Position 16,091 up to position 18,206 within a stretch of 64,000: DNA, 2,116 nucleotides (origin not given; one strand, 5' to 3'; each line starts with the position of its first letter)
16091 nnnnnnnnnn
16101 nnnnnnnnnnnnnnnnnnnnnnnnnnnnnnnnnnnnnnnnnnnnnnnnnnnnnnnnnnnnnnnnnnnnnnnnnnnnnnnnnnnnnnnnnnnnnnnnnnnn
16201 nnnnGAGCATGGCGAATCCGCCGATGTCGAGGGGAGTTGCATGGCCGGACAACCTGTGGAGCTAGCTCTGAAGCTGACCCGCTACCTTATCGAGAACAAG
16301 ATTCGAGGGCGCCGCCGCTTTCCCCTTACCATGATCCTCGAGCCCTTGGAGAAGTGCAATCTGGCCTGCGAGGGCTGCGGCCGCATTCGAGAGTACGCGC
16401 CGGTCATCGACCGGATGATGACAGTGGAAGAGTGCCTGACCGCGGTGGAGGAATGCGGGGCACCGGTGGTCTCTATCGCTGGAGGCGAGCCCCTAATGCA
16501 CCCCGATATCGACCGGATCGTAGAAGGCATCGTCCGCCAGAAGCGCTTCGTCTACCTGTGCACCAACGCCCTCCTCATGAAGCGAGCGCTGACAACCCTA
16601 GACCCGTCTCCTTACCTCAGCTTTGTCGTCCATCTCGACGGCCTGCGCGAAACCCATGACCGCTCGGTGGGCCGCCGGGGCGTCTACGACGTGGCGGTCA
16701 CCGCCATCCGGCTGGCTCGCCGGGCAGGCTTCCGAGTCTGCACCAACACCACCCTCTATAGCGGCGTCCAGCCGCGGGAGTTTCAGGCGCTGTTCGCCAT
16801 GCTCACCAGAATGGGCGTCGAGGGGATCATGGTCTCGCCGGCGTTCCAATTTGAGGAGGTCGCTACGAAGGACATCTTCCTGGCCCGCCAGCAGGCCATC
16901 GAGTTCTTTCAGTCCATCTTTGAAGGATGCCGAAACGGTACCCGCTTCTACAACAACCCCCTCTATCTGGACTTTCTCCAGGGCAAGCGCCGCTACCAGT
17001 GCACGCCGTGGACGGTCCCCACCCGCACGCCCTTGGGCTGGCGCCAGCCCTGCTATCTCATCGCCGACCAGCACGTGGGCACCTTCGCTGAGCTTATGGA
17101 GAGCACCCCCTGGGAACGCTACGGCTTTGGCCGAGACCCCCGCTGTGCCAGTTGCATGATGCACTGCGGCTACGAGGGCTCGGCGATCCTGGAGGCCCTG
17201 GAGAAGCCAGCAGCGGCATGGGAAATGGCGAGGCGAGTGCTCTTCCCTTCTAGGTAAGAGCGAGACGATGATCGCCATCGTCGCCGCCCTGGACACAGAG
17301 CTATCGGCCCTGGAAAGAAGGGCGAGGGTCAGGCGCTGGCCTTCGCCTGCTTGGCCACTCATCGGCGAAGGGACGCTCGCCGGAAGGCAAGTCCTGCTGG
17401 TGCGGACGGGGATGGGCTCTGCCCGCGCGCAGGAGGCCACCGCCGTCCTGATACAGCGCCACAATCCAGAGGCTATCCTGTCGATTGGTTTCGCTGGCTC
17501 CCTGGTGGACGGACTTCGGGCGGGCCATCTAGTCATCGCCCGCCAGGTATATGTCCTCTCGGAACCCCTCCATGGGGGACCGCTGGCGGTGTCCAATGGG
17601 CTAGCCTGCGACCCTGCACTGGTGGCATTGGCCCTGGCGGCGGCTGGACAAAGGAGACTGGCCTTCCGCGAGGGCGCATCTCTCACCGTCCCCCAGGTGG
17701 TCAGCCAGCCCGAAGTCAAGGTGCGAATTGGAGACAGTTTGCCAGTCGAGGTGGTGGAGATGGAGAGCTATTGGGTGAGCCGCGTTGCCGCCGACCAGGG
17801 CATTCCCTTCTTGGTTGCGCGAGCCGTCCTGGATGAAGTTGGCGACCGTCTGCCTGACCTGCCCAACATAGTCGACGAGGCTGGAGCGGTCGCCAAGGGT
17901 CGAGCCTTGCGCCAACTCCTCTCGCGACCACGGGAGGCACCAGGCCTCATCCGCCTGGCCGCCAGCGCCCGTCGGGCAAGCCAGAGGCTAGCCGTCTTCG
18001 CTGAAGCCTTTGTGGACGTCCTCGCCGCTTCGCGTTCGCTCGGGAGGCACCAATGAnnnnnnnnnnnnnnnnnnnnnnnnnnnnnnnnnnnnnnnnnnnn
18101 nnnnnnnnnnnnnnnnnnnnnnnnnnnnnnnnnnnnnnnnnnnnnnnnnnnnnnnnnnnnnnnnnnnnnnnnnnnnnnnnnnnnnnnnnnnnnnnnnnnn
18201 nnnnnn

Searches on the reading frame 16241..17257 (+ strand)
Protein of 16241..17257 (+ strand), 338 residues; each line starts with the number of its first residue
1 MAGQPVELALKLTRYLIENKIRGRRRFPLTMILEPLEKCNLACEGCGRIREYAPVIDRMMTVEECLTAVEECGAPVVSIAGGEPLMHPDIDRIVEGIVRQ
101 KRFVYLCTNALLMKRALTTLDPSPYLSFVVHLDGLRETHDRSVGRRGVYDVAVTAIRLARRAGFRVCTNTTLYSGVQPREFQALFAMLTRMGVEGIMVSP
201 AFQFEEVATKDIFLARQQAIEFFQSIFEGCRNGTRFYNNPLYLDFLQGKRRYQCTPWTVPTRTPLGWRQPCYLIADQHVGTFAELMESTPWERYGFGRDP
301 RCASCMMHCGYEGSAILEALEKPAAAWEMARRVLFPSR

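Call 25: search_protein_families(library=pfam, proteins=[window:16241-17257:+])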
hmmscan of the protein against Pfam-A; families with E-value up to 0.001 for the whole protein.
window:16241-17257:+ (338 aa): 2 families
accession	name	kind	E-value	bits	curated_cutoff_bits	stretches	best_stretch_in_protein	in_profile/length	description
PF11946.13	DUF3463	-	5e-51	172.5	31.3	1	196-328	1-133/134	Domain of unknown function (DUF3463)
PF04055.27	Radical_SAM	-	1.1e-21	78.2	29.5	1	35-186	3-164/166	Radical SAM superfamily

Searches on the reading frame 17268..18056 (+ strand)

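Call 25: search_protein_families(library=pfam, proteins=[window:17268-18056:+])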
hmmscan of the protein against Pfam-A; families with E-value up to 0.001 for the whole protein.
window:17268-18056:+ (262 aa): 1 family
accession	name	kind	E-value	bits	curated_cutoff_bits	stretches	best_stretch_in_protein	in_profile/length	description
PF01048.26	PNP_UDP_1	-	7.3e-30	104.5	25.1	1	2-199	2-208/233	Phosphorylase superfamily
